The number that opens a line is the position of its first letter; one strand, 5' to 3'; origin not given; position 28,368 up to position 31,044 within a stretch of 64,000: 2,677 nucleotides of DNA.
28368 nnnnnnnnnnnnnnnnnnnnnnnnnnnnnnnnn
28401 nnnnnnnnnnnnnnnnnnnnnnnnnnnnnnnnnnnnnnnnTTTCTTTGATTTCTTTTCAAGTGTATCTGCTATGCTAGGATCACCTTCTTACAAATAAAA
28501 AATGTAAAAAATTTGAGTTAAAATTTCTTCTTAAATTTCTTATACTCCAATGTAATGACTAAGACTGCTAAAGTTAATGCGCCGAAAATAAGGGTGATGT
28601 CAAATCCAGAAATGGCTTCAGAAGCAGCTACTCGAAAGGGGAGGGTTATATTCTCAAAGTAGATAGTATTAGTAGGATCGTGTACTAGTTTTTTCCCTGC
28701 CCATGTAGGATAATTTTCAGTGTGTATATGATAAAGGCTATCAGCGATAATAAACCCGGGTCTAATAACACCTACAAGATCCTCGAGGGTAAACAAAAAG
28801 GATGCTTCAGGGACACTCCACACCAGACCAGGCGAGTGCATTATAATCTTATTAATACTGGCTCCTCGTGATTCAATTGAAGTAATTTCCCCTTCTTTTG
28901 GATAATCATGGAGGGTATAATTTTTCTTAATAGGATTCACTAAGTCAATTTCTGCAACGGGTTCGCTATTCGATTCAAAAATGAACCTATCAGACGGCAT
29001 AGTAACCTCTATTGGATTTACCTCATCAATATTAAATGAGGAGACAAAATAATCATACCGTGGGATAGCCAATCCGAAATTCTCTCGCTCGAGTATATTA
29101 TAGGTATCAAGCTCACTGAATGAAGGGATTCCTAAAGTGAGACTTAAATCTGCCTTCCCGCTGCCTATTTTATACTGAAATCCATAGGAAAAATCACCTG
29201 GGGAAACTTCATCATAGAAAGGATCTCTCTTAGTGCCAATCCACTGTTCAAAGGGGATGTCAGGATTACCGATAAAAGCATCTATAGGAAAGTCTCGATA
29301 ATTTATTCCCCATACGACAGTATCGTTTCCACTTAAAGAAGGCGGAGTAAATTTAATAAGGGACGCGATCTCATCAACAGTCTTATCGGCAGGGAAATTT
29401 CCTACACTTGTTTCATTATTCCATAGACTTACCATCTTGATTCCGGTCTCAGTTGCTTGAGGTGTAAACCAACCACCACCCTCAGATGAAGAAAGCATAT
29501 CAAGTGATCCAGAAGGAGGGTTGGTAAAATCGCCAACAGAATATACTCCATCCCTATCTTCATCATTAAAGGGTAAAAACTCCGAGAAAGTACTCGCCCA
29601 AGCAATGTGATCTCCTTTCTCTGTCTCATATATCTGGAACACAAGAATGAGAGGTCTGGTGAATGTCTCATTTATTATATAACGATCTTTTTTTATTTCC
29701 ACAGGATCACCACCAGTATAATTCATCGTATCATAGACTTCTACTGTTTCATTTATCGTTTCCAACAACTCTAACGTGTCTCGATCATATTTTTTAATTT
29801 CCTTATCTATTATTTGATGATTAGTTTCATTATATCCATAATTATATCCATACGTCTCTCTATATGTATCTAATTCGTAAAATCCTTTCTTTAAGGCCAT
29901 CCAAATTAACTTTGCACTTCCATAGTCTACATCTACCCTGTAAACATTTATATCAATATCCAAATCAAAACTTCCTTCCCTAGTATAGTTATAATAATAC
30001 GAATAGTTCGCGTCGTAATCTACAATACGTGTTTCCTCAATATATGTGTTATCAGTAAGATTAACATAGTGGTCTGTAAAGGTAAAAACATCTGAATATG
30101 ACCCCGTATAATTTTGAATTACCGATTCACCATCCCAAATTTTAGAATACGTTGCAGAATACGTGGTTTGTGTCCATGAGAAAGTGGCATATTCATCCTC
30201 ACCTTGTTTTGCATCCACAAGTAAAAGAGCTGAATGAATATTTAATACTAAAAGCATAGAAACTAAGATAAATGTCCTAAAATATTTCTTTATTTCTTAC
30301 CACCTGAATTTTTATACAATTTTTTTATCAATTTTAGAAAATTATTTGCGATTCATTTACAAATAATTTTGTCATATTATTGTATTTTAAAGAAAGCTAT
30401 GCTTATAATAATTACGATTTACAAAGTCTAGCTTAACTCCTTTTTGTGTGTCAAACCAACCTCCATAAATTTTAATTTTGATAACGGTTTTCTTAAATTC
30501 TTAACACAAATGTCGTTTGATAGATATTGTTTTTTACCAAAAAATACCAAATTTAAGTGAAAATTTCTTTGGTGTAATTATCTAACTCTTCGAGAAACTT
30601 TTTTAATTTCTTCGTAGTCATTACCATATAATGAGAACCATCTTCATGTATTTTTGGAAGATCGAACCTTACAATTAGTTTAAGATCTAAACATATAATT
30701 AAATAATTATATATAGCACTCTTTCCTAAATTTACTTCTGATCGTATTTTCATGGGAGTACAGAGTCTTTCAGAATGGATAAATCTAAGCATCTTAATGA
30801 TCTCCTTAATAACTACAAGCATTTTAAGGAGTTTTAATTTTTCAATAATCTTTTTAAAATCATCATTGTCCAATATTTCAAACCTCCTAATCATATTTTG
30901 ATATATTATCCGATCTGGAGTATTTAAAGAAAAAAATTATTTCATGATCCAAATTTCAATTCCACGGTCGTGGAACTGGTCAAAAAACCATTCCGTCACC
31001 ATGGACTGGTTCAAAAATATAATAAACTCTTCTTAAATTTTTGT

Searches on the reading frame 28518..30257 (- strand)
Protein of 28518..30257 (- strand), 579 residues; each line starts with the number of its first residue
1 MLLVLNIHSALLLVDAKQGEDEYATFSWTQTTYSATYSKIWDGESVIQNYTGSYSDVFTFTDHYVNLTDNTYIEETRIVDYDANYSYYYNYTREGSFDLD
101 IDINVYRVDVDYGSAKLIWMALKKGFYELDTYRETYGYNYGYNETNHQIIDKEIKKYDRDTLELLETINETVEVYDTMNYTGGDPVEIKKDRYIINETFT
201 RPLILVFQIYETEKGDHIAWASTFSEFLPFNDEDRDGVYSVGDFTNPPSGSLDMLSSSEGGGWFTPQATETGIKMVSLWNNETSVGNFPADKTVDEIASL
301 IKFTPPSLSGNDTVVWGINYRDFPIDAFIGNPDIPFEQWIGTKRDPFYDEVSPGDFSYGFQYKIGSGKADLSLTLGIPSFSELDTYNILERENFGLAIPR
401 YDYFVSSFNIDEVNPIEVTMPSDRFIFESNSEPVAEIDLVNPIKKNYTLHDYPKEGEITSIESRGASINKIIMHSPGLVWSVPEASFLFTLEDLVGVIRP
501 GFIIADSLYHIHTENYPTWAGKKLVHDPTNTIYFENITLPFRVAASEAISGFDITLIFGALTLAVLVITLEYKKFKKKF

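Call 12: search_protein_families(library=pfam, proteins=[window:28518-30257:-], max_evalue=0.001)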
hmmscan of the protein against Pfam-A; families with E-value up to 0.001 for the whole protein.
window:28518-30257:- (579 aa): 0 families

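Call 48: search_protein_families(library=ncbifam, proteins=[window:28518-30257:-], max_evalue=0.01)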
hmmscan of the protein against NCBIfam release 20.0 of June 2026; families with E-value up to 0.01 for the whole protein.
window:28518-30257:- (579 aa): 0 families

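Call 66: find_homologous_proteins(query=A5, max_evalue=0.00001)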
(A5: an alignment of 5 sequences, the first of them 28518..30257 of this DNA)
Query A5 (5 sequences) (579 aa, profile of the alignment): 24 proteins with E <= 0.00001 among 8000 candidates.
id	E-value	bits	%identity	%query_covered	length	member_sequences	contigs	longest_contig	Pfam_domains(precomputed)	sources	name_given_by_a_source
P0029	3.4e-277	939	61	95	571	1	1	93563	-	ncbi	-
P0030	6.3e-277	938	100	100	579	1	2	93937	-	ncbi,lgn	ncbi:MAG: hypothetical protein ACFFBC_00535 [Promethearchaeota archaeon]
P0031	5.0e-248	842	42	88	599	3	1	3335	-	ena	-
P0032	2.4e-244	830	57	100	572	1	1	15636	-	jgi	-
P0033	1.8e-241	821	59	95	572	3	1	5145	-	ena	-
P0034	3.2e-240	817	61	99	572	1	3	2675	-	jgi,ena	-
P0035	3.8e-238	810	66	97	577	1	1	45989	-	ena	-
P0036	4.6e-237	806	74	98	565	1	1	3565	-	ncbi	ncbi:MAG: hypothetical protein ACFFG0_41415 [Candidatus Thorarchaeota archaeon]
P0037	6.2e-233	793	38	99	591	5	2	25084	-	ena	-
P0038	1.7e-231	788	60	97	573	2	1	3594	-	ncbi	-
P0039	3.5e-230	783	57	98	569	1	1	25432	-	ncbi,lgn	ncbi:MAG: hypothetical protein ACFFA3_16460 [Promethearchaeota archaeon]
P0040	2.1e-227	774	55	92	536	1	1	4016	-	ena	-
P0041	3.5e-224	764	63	95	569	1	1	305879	-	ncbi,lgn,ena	-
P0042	3.1e-223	761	57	83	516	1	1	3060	-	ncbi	ncbi:hypothetical protein ES703_72000 [subsurface metagenome]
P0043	2.8e-217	741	61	98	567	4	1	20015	-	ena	-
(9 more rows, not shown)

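Call 67: find_encoding_contigs(protein=P0041, flank=10000, max_places=2)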
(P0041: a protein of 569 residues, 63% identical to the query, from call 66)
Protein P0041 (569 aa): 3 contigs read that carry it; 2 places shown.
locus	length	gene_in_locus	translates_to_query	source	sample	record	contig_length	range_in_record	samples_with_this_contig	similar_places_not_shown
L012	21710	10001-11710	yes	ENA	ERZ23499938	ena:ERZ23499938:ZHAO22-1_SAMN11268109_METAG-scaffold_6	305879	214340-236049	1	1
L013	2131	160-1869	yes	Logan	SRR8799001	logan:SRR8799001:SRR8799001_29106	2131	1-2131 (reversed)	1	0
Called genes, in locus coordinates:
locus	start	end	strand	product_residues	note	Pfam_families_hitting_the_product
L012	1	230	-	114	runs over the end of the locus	PF01187:MIF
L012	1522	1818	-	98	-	PF19807:DUF6290 (faint), PF03683:UPF0175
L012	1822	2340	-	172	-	PF11848:DUF3368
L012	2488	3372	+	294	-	-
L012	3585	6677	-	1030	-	PF01266:DAO (weak), PF00890:FAD_binding_2 (weak), PF07992:Pyr_redox_2, PF12831:FAD_oxidored, PF00037:Fer4, PF12838:Fer4_7, PF13187:Fer4_9, PF14697:Fer4_21, +16 more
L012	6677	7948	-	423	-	PF13183:Fer4_8, PF13187:Fer4_9 (weak), PF13534:Fer4_17 (weak), PF02754:CCG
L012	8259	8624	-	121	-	-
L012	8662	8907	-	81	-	-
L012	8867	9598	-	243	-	-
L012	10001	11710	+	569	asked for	-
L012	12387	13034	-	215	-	-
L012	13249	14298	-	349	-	PF04422:FrhB_FdhB_N, PF04432:FrhB_FdhB_C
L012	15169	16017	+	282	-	-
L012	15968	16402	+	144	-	-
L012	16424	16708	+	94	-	-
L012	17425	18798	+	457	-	-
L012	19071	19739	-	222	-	-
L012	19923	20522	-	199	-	-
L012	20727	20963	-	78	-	-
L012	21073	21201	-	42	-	-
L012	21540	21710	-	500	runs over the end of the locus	PF00037:Fer4 (weak), PF04422:FrhB_FdhB_N, PF04432:FrhB_FdhB_C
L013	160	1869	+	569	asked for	-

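Call 68: find_encoding_contigs(protein=P0035, flank=10000, max_places=2)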
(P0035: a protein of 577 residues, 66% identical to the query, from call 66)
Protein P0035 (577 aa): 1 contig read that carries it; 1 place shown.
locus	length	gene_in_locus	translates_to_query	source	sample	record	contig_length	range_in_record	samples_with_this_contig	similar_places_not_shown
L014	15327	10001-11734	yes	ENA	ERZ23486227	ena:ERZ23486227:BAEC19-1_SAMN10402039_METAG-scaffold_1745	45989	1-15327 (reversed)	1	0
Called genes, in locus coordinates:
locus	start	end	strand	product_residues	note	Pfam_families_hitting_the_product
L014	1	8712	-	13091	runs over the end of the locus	-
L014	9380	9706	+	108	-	-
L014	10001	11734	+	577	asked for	-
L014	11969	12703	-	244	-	PF01022:HTH_5 (faint), PF12802:MarR_2 (faint), PF13412:HTH_24 (weak), PF24266:HTH_HVO_0163_N, PF01047:MarR (weak), PF12840:HTH_20, PF13412:HTH_24, PF08279:HTH_11 (weak)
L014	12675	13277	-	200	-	PF04191:PEMT (weak), PF04140:ICMT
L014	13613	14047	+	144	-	PF08378:NERD (weak)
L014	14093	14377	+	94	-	-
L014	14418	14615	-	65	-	-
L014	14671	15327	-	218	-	?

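Call 69: find_encoding_contigs(protein=P0037, flank=10000, max_places=2)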
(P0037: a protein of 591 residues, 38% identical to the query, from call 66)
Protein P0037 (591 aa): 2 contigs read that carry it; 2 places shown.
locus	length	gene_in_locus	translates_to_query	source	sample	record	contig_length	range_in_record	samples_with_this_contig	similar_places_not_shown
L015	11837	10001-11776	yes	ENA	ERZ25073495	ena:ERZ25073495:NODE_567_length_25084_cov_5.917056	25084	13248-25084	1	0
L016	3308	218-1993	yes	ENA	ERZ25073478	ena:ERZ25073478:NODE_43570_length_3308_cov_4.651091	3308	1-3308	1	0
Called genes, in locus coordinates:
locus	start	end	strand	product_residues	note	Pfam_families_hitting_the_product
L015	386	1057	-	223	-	-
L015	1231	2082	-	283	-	PF00899:ThiF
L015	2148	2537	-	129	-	PF13428:TPR_14 (faint), PF23914:TPR_CcmH_CycH (weak), PF00515:TPR_1 (faint), PF07719:TPR_2 (faint), PF13432:TPR_16 (weak), PF13181:TPR_8 (faint), PF13414:TPR_11 (faint), PF14559:TPR_19 (faint), +1 more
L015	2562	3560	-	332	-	PF00583:Acetyltransf_1 (weak)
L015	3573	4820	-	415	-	-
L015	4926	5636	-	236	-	-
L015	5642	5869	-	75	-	-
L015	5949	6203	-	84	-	-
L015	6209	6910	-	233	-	-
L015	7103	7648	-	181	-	-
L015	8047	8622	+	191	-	-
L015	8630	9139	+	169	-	-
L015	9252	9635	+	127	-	-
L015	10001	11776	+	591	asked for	-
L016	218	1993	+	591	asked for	-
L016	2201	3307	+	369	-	?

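Call 74: search_solved_structures(query=A5, max_evalue=1)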
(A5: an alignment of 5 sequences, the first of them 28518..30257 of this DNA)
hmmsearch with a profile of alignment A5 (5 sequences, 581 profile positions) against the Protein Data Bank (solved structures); distinct sequences matched with E-value up to 1: 1.
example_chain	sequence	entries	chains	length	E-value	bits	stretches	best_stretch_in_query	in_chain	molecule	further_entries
8rpd_A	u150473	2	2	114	0.86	11.1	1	508-563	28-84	SMA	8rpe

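Call 85: find_encoding_contigs(protein=window:28518-30257:-, flank=3000, max_places=3)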
Protein window:28518-30257:- (579 aa): 2 contigs read that carry it; 1 place shown.
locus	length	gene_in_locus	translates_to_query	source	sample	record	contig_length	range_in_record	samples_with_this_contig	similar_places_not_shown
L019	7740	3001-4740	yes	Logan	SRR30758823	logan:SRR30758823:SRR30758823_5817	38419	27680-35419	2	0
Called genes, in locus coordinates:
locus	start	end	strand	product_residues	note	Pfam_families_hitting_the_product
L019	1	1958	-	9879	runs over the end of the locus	?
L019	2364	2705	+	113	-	-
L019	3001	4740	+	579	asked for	-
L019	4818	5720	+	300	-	-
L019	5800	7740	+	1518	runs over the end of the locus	PF13229:Beta_helix, PF05048:NosD, PF13229:Beta_helix, PF05048:NosD, PF13229:Beta_helix, PF05048:NosD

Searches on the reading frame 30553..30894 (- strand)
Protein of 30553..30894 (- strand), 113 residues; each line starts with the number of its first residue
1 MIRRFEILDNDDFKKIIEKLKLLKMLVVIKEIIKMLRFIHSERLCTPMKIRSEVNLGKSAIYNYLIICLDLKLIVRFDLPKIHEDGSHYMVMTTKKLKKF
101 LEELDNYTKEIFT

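Call 12: search_protein_families(library=pfam, proteins=[window:30553-30894:-], max_evalue=0.001)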
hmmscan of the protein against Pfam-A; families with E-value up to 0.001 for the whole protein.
window:30553-30894:- (113 aa): 0 families

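Call 48: search_protein_families(library=ncbifam, proteins=[window:30553-30894:-], max_evalue=0.01)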
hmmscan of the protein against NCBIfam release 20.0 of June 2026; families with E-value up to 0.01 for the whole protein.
window:30553-30894:- (113 aa): 0 families
